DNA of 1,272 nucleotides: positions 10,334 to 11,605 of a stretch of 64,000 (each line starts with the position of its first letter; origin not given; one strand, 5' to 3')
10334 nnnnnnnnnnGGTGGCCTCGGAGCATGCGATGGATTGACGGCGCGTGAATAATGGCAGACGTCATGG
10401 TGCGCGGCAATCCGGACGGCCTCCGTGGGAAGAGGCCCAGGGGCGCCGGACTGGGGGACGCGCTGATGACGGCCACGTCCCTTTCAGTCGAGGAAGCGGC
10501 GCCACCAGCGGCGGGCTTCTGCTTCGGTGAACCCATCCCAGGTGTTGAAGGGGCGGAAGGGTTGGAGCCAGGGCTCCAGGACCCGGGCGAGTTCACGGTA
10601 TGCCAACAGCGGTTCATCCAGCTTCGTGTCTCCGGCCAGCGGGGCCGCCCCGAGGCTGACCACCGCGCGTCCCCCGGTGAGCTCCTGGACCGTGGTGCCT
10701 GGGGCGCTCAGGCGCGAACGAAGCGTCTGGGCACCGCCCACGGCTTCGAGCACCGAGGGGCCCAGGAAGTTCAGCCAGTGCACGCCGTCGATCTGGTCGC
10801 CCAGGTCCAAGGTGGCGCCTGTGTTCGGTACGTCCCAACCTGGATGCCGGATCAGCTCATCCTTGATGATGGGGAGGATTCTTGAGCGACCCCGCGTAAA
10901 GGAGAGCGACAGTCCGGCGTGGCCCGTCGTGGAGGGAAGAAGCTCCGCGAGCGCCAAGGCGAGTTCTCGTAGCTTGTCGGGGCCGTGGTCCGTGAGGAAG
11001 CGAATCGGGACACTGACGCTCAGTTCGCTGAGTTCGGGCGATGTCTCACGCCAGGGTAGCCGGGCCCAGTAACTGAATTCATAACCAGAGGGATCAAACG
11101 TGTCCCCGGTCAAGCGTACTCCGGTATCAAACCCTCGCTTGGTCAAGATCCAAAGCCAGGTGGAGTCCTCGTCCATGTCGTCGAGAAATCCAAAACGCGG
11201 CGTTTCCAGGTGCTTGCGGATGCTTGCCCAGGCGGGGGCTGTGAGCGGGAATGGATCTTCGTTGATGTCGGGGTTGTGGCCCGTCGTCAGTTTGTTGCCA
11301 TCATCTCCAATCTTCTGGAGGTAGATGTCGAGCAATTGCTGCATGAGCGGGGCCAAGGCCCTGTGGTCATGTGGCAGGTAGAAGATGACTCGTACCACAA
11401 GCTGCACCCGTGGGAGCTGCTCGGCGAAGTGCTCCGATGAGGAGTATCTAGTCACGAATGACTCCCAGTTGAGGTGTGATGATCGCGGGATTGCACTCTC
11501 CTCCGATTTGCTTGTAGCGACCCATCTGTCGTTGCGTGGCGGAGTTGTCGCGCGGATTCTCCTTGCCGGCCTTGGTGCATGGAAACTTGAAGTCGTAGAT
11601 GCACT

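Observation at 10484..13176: Second lipoprotein/cytoplasmic-protein pair with overlapping stop-start, preceded by an overlapping unknown gene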

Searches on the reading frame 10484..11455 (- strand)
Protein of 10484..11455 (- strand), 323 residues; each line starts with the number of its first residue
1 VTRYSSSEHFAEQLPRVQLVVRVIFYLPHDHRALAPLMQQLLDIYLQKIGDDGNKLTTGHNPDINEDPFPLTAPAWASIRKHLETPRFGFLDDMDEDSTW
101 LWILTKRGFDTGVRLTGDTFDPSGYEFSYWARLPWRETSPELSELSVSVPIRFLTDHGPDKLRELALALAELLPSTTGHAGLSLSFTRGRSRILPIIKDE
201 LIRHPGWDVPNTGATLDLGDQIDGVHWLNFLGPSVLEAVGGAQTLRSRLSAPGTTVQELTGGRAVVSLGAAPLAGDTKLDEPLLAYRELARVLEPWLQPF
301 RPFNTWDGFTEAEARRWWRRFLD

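Call 3: search_protein_families(library=pfam, proteins=[window:10484-11455:-], max_evalue=0.1)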
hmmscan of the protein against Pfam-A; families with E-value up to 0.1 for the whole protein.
window:10484-11455:- (323 aa): 1 family
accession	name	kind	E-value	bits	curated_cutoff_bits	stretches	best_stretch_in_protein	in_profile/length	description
PF11876.13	TsiV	-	1e-42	146.9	25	1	123-321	62-271/271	Type VI immunity for VRR-NUC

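Call 4: search_protein_families(library=ncbifam, proteins=[window:10484-11455:-], max_evalue=0.1)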
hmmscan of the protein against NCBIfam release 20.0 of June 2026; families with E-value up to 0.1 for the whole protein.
window:10484-11455:- (323 aa): 0 families

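Call 42: search_solved_structures(query=window:10484-11455:-, max_evalue=0.01, show_alignments=2)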
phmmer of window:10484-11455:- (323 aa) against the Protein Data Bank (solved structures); distinct sequences matched with E-value up to 0.01: 0.

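Call 49: search_solved_structures(query=A2, max_evalue=1, show_alignments=2)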
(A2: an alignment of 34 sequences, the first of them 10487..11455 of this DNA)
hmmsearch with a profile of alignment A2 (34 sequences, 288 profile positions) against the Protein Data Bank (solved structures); distinct sequences matched with E-value up to 1: 3.
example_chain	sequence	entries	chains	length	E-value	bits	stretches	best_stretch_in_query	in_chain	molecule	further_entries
7drg_A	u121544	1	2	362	6.2e-16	61.7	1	10-253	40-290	PA0821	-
7fby_A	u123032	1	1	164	0.6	12.5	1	133-228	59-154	Transcriptional regulatory protein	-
9w4v_A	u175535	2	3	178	0.82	12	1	133-228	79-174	Uncharacterized HTH-type transcriptional regulator PH0140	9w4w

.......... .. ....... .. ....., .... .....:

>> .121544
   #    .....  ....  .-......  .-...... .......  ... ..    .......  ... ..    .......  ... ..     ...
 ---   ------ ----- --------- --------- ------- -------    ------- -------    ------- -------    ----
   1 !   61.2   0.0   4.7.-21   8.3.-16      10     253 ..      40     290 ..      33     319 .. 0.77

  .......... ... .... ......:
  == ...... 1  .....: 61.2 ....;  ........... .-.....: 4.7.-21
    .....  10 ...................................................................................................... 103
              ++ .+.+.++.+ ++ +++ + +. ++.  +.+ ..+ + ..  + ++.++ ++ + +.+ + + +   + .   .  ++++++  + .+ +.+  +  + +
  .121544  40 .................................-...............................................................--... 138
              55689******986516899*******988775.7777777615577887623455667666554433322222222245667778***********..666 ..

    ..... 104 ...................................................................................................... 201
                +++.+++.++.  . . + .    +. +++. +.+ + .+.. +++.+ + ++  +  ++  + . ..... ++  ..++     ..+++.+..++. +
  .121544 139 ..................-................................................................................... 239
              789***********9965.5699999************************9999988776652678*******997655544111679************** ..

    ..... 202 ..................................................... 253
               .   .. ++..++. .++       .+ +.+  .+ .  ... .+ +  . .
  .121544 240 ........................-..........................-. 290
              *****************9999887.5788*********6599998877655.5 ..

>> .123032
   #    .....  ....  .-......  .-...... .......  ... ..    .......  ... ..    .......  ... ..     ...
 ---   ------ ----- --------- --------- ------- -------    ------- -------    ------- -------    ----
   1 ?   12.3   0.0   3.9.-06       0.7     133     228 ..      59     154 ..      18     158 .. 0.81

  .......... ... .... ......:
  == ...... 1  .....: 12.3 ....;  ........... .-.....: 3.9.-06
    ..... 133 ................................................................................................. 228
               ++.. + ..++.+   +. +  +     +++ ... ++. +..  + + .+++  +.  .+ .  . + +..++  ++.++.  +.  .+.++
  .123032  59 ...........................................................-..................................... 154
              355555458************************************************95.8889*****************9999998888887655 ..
